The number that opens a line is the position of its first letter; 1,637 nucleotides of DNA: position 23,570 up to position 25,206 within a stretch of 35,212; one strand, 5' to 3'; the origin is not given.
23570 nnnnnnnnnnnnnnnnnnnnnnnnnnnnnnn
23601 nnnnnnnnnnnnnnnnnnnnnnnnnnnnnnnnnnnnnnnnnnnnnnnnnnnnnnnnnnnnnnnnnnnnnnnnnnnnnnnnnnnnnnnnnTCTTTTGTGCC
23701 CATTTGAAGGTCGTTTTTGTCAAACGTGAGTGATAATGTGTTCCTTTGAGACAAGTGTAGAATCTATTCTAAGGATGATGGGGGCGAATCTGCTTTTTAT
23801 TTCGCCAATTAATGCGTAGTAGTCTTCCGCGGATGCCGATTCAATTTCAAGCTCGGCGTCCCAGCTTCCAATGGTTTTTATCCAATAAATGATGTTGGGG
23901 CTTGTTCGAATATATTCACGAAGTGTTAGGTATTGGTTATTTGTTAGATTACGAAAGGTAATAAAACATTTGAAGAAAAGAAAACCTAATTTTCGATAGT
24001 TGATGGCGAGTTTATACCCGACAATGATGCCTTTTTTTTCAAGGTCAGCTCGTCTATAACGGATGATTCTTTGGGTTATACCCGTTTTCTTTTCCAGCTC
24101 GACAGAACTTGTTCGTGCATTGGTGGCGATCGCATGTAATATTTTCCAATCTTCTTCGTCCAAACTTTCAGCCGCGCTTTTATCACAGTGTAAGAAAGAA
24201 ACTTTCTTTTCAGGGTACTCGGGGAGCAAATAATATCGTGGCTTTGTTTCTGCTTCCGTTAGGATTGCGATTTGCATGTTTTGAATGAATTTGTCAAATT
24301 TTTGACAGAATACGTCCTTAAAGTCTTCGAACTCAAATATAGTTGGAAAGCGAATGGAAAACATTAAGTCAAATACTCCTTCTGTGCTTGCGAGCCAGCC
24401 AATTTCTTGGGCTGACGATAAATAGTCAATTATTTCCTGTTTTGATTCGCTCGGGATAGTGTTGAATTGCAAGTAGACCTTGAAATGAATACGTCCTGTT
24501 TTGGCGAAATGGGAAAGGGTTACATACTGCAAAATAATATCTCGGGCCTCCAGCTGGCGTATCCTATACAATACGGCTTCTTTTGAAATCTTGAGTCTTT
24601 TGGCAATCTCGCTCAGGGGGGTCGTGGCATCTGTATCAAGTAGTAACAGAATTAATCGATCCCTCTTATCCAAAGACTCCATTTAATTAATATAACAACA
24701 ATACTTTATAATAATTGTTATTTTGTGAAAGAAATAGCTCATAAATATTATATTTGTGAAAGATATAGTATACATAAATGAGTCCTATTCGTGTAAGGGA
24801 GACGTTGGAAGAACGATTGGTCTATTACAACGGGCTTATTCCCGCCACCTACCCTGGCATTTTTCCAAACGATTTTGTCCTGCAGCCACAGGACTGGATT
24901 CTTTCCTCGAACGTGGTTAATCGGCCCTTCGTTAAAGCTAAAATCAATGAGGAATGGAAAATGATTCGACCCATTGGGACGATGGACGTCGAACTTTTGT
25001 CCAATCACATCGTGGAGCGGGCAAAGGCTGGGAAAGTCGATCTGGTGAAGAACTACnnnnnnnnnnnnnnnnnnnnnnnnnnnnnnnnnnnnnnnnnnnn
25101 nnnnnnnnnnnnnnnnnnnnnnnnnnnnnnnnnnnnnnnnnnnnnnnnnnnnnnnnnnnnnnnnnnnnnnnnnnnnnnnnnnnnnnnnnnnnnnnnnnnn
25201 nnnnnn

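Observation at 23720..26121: AT-rich inserted pair: tandem Lrp-like regulator divergent from an atypical radical SAM enzyme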

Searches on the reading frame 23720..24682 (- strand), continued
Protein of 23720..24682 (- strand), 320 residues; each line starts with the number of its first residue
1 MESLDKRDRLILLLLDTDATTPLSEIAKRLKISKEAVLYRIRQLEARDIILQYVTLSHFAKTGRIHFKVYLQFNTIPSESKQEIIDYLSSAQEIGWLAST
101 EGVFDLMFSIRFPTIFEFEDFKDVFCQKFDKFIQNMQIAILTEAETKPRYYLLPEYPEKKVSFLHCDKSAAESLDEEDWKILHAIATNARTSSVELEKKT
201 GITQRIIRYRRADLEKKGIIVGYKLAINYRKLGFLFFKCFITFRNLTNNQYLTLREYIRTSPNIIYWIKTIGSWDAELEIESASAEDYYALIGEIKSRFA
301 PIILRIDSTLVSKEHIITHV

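Call 37: search_protein_families(library=pfam, proteins=[L057:594-2774:-, L059:4389-4886:-, L058:3810-4886:-], max_evalue=0.001)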
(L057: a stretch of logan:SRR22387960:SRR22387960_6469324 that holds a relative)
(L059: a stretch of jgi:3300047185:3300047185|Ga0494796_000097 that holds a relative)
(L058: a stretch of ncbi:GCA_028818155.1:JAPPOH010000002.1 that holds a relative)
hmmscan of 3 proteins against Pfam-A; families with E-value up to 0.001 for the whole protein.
L057:594-2774:- (726 aa): 1 family
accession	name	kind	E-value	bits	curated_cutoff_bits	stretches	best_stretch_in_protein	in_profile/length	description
PF04055.27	Radical_SAM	-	1.6e-12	48.4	29.5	1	346-502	3-152/166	Radical SAM superfamily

L059:4389-4886:- (165 aa): 0 families

L058:3810-4886:- (358 aa): 3 families
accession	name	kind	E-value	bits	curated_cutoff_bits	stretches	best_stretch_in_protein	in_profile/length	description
PF13458.12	Peripla_BP_6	-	2.5e-42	146.2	31.7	1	21-351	1-339/343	Periplasmic binding protein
PF01094.35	ANF_receptor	-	1.2e-23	84.2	25.4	1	46-344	7-343/353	Receptor family ligand binding region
PF13433.12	Peripla_BP_5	-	9.4e-13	48.4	27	1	22-346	1-332/363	Periplasmic binding protein domain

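Call 42: find_encoding_contigs(protein=P0123, flank=4000, max_places=1)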
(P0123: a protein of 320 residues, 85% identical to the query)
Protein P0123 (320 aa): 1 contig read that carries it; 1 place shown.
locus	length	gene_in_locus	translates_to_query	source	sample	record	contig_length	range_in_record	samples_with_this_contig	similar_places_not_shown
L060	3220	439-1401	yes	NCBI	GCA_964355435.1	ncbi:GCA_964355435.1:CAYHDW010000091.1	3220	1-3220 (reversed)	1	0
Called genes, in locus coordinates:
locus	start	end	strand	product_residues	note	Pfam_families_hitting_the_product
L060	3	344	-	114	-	?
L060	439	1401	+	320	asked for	PF01047:MarR (faint), PF12840:HTH_20 (faint), PF13404:HTH_AsnC-type, PF13412:HTH_24, PF01037:AsnC_trans_reg (faint)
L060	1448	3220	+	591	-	?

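Call 43: find_encoding_contigs(protein=P0126, flank=4000, max_places=1)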
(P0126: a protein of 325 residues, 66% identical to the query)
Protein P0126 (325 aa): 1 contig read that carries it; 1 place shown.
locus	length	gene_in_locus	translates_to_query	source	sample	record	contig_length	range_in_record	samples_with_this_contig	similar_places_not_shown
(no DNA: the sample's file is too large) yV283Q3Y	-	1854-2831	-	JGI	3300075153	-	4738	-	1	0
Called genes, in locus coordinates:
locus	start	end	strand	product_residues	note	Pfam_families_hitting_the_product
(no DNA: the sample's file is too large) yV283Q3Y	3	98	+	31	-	?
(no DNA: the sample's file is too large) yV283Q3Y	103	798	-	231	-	-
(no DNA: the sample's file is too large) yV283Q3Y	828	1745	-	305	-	-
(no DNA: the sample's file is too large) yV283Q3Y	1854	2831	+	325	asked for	PF08279:HTH_11 (faint), PF13404:HTH_AsnC-type, PF13412:HTH_24, PF01047:MarR (weak), PF01037:AsnC_trans_reg (faint), PF13404:HTH_AsnC-type (weak)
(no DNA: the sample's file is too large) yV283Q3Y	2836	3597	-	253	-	PF08713:DNA_alkylation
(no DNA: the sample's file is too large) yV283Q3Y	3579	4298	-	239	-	PF01978:TrmB (weak)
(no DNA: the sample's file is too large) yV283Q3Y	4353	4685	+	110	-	-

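Call 44: find_encoding_contigs(protein=P0125, flank=4000, max_places=1)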
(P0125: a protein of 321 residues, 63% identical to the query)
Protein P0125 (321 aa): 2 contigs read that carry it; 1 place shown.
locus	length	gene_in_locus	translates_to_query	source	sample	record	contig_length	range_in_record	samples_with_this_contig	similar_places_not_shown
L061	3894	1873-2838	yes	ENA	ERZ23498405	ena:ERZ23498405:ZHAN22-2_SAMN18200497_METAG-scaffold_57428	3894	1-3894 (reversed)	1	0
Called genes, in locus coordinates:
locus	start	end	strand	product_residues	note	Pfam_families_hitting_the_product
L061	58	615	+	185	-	PF01725:Ham1p_like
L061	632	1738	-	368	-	PF13433:Peripla_BP_5, PF13458:Peripla_BP_6, PF01094:ANF_receptor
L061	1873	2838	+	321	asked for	PF01047:MarR (faint), PF08279:HTH_11 (faint), PF12802:MarR_2 (faint), PF12840:HTH_20 (faint), PF13404:HTH_AsnC-type, PF13412:HTH_24, PF13404:HTH_AsnC-type, PF13412:HTH_24, +1 more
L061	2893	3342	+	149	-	-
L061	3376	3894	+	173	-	?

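Call 47: search_protein_families(library=padloc, proteins=[window:23720-24682:-, L057:594-2774:-], max_evalue=0.01)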
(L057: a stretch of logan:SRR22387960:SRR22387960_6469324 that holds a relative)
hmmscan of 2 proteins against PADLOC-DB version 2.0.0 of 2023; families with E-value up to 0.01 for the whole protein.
window:23720-24682:- (320 aa): 14 families
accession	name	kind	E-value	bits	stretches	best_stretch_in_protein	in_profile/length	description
PDLC01044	Csa3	-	1.3e-09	36.2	1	138-223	103-182/194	Type I-A associated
PDLC01866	CARF3--CARF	-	2.6e-07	28.9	1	3-51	136-184/207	-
PDLC01434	CasR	-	4.2e-06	24.8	1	145-223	102-174/191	"CAS-I,CAS-II,CAS-III,CAS-IV,CAS-V,CAS-VI; associated_signaling"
PDLC01858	CARF3--CARF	-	8.2e-06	23.9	0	3-54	141-191/204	-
PDLC01848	CARF3--CARF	-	1e-05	23.3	0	2-66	133-192/197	-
PDLC01438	Csa3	-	2.7e-05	22.3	1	5-99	147-224/305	"CAS-I,CAS-II,CAS-III,CAS-IV,CAS-V,CAS-VI; associated_signaling"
PDLC01879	CARF3--CARF_TM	-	5.2e-05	21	0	148-221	140-201/222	-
PDLC01850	CARF3--CARF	-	5.9e-05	21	1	161-221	129-190/209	-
PDLC01268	CasR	-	0.00031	18.8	0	6-50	124-167/179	"CAS-I,CAS-II,CAS-III,CAS-IV,CAS-V,CAS-VI; associated_signaling"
PDLC01852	CARF3--CARF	-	0.00067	17.6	0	2-50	139-187/208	-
PDLC01853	CARF3--CARF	-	0.0011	16.6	0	3-52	135-186/209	-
PDLC01849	CARF3--CARF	-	0.0014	16.4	0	5-65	137-194/197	-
PDLC01860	CARF3--CARF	-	0.0025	15.9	0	4-52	141-189/210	-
PDLC04133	mad1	-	0.0061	14.8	0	19-43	4-28/60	mads_1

L057:594-2774:- (726 aa): 1 family
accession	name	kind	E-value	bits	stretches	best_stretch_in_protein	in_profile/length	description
PDLC02903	pVip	-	0.0092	13.5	0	432-475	73-116/257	Viperins not associated with kinases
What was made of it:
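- On Anti-phage defence systems (PADLOC): The Lrp hits cover only the HTH of Csa3/CARF proteins (call 47).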

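Call 74: search_protein_families(library=pfam, proteins=[L060:3-344:-, L060:1448-3220:+, L057:594-2753:-], max_evalue=0.1)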
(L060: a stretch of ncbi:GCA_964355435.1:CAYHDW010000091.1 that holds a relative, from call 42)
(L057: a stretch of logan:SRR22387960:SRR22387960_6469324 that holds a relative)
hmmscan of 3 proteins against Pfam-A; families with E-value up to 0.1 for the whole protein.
L060:3-344:- (114 aa): 1 family
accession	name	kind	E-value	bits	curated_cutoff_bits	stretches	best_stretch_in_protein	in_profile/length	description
PF08256.16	Antimicrobial20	-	0.018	15.9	20.6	1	2-14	1-13/13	Aurein-like antibiotic peptide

L060:1448-3220:+ (591 aa): 2 families
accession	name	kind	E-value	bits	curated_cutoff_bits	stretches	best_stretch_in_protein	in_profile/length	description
PF04055.27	Radical_SAM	-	3.6e-12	47.2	29.5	1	334-492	3-154/166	Radical SAM superfamily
PF02310.24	B12-binding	-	0.00021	21.5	32.1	1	173-258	41-119/121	B12 binding domain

L057:594-2753:- (719 aa): 3 families
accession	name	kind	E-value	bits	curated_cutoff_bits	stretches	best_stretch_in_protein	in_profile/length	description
PF04055.27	Radical_SAM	-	1.5e-12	48.4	29.5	1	339-495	3-152/166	Radical SAM superfamily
PF02310.24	B12-binding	-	0.0038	17.5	32.1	1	179-227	43-91/121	B12 binding domain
PF14593.12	PH_3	-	0.04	14.3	25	0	254-305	50-99/104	PH domain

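Call 75: search_protein_families(library=ncbifam, proteins=[L060:3-344:-, L057:594-2753:-], max_evalue=0.001)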
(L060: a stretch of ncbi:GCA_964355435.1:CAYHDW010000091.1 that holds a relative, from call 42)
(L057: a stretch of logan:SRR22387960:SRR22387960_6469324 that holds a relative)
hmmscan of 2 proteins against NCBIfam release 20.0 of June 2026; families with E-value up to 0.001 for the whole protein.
L060:3-344:- (114 aa): 0 families

L057:594-2753:- (719 aa): 8 families
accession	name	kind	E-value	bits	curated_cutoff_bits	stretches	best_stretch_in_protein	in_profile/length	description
TIGR03975.1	rSAM_ocin_1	subfamily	2.9e-18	65.7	281.85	1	177-470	118-388/606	RiPP maturation radical SAM C-methyltransferase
NF038361.1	rSAM_Sden_1168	equivalog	1.4e-16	60.2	575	1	158-495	109-434/560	Sden_1168 family B12-binding radical SAM P-methyltransferase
TIGR02026.1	BchE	equivalog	4.2e-13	49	481.35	1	204-501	79-354/497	magnesium-protoporphyrin IX monomethyl ester anaerobic oxidative cyclase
TIGR04479.1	bcpD_PhpK_rSAM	subfamily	1.3e-12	46.9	600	1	172-496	95-393/504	PhpK family radical SAM P-methyltransferase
TIGR03471.1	HpnJ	equivalog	1.4e-07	30.8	577.6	1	277-495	141-348/472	hopanoid biosynthesis associated radical SAM protein HpnJ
TIGR04072.2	rSAM_ladder_B12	equivalog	9.7e-07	27.8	360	1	333-496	179-333/443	lipid biosynthesis B12-binding/radical SAM protein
TIGR04385.1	B12_rSAM_cofa1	equivalog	4.5e-06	26.1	450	1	334-429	195-287/438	B12 lower ligand biosynthesis radical SAM protein BzaD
TIGR00089.1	TIGR00089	subfamily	0.00082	18.3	251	0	331-495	137-301/429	MiaB/RimO family radical SAM methylthiotransferase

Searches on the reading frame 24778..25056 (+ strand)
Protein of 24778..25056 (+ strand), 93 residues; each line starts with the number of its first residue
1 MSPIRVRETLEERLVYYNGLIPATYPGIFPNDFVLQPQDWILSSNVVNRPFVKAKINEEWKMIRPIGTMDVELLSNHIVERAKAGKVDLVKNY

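Call 87: search_protein_families(library=pfam, proteins=[window:24778-25056:+], max_evalue=10)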
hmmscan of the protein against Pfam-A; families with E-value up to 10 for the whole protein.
seq(93 aa): 0 families
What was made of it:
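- On RiPP biosynthetic cluster: No PqqD hit at E up to 10 (call 87).
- Closest known: SPASM/twitch radical SAM enzymes. Different: The N-terminal domain has no Pfam match (call 87).
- There is no PqqD/RRE match even at E up to 10 (call 87).
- Tried and rejected: Nothing was found (call 87).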
